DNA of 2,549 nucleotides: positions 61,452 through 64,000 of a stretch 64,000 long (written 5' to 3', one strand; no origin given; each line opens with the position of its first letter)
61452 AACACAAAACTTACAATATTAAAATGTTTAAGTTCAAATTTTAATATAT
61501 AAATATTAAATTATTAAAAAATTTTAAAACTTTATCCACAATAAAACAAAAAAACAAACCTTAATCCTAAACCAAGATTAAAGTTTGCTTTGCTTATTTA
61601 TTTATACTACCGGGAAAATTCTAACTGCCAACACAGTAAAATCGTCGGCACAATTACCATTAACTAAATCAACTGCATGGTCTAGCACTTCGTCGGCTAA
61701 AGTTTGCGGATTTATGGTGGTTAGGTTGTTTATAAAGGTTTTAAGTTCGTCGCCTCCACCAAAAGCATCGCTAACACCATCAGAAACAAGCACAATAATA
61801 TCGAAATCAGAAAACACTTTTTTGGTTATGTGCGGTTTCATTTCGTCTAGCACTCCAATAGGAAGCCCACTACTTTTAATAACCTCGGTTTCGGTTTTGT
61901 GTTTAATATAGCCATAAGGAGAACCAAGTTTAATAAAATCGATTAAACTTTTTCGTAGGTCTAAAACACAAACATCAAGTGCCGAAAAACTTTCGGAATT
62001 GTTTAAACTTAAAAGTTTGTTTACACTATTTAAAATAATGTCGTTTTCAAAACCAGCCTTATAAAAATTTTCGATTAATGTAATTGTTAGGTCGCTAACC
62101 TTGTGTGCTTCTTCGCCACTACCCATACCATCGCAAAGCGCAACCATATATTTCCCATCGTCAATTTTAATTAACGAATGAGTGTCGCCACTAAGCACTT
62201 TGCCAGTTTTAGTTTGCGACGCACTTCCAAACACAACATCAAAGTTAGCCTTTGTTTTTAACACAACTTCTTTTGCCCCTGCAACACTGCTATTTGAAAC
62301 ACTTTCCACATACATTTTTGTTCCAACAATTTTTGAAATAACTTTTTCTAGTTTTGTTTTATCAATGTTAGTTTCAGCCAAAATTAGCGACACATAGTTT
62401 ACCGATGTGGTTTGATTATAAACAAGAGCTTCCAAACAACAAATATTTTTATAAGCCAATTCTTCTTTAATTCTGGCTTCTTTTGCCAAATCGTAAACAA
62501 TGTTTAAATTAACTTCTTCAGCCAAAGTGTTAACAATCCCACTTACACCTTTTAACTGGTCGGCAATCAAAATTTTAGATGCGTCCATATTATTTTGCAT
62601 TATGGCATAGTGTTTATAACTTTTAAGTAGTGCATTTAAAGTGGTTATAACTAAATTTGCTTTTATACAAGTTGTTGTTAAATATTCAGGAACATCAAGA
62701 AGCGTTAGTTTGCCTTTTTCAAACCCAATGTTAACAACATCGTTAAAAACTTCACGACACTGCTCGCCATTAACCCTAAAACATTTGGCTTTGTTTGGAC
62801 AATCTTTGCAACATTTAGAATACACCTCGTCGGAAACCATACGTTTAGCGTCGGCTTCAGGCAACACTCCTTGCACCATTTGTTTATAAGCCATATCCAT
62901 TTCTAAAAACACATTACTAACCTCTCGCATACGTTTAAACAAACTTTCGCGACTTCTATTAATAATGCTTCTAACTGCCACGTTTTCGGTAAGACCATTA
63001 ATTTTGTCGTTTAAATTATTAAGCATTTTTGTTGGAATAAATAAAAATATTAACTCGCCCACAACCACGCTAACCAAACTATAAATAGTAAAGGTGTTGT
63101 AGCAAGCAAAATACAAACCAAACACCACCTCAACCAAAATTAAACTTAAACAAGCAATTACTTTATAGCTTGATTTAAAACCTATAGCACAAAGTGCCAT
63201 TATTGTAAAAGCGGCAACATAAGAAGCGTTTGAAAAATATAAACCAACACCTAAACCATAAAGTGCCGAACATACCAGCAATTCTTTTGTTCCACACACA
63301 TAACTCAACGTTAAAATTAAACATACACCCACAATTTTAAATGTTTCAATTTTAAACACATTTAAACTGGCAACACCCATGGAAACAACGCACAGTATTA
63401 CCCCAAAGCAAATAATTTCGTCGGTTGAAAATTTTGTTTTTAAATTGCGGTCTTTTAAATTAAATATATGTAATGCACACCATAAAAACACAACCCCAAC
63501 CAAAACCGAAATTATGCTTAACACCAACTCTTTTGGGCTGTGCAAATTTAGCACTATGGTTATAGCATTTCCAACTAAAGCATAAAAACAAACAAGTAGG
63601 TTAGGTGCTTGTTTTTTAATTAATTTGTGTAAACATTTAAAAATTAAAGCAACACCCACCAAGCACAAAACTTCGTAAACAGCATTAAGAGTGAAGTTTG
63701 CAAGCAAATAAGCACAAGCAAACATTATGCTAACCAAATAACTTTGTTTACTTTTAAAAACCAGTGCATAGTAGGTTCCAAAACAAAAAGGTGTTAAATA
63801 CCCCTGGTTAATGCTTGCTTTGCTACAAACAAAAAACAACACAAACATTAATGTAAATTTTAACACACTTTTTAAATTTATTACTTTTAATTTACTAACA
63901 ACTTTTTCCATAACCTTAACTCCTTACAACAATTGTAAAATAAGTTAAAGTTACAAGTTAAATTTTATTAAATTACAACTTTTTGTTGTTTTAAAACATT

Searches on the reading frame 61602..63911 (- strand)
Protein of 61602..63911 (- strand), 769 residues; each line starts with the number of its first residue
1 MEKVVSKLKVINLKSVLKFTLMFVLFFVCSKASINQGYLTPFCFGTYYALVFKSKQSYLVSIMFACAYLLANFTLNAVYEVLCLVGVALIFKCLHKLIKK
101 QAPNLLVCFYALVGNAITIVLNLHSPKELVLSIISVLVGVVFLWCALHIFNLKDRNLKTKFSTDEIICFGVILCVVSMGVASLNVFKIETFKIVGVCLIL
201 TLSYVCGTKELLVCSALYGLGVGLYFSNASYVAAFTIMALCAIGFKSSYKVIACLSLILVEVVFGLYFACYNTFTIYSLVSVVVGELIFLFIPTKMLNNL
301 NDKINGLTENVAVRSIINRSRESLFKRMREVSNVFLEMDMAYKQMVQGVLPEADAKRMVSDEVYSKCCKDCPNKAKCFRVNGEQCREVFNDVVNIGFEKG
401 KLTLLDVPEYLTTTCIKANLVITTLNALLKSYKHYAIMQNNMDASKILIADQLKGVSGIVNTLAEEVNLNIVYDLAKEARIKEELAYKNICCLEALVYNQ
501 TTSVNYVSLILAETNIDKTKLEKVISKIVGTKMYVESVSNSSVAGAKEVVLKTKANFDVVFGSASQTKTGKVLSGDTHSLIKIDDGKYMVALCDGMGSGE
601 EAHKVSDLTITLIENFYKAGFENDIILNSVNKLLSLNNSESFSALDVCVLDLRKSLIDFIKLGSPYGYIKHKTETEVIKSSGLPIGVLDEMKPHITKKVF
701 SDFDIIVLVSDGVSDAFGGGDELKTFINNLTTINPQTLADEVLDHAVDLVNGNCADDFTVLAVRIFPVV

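Call 10: search_protein_families(library=pfam, proteins=[window:61602-63911:-])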
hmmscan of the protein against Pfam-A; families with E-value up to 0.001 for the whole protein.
window:61602-63911:- (769 aa): 2 families
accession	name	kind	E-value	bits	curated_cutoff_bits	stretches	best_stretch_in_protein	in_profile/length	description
PF19732.4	SpoIIE_N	-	1.4e-38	133.3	27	1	16-573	38-605/605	Stage II sporulation protein E N-terminal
PF07228.17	SpoIIE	-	3.3e-29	102.6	25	1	584-765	1-191/192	Stage II sporulation protein E (SpoIIE)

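Call 11: search_protein_families(library=ncbifam, proteins=[window:61602-63911:-])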
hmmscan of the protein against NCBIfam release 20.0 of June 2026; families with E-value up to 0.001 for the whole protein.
window:61602-63911:- (769 aa): 2 families
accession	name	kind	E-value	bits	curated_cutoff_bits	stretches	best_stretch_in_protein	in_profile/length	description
TIGR02865.1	spore_II_E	equivalog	6.8e-117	391.5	490.8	1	22-765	3-763/764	stage II sporulation protein E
NF033484.1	Stp1_PP2C_phos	equivalog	0.00099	18.7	230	0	576-625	13-62/232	Stp1/IreP family PP2C-type Ser/Thr phosphatase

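Call 12: find_encoding_contigs(protein=window:61602-63911:-, flank=10000, max_places=6)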
Protein window:61602-63911:- (769 aa): 5 contigs read that carry it; 2 places shown.
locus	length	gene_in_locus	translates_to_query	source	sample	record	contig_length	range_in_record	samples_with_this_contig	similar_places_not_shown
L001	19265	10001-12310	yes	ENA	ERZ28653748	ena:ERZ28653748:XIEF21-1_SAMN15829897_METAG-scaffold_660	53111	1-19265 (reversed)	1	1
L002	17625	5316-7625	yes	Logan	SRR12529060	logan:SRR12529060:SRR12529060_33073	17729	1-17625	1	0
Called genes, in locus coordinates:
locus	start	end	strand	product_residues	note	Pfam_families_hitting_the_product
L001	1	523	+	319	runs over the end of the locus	PF06414:Zeta_toxin (weak), PF00485:PRK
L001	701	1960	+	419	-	PF00817:IMS, PF21999:IMS_HHH_1, PF11799:IMS_C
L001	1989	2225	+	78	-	-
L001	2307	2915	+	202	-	-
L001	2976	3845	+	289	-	PF13353:Fer4_12 (weak), PF04055:Radical_SAM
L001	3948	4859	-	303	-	-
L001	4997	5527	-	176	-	-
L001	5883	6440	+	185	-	-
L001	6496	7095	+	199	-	-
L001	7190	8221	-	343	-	-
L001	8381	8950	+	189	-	-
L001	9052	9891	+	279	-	PF00483:NTP_transferase, PF12804:NTP_transf_3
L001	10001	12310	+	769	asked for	PF19732:SpoIIE_N, PF07228:SpoIIE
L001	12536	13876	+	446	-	PF01171:ATP_bind_3, PF01507:PAPS_reduct (weak), PF11734:TilS_C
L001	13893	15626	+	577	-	PF01743:PolyA_pol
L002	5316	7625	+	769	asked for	PF19732:SpoIIE_N, PF07228:SpoIIE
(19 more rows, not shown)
